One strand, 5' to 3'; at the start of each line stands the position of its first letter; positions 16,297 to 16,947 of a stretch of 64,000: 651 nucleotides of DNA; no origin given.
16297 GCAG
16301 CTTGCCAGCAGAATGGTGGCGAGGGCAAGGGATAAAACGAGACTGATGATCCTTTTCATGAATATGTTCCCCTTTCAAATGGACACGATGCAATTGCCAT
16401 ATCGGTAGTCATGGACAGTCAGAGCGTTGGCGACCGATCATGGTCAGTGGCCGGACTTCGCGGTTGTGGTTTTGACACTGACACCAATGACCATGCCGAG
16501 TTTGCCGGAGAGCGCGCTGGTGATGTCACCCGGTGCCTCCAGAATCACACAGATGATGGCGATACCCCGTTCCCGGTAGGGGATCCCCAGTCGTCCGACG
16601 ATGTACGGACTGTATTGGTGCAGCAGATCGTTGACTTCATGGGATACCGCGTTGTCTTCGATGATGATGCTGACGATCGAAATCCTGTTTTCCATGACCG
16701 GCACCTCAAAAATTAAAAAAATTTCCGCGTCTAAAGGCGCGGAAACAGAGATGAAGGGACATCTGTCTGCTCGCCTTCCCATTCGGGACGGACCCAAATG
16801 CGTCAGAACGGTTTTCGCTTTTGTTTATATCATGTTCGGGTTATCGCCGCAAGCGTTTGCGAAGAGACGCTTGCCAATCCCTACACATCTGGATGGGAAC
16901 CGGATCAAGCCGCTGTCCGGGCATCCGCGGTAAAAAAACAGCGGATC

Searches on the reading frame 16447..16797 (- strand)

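Call 69: search_protein_families(library=pfam, proteins=[window:16447-16797:-], max_evalue=0.0001)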
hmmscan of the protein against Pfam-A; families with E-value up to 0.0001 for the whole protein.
window:16447-16797:- (117 aa): 1 family
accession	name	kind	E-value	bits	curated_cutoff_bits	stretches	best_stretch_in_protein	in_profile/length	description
PF21699.3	TM1266-like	-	3.4e-29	101.1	27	1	38-110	1-74/74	Iron-only hydrogenase system regulator, putative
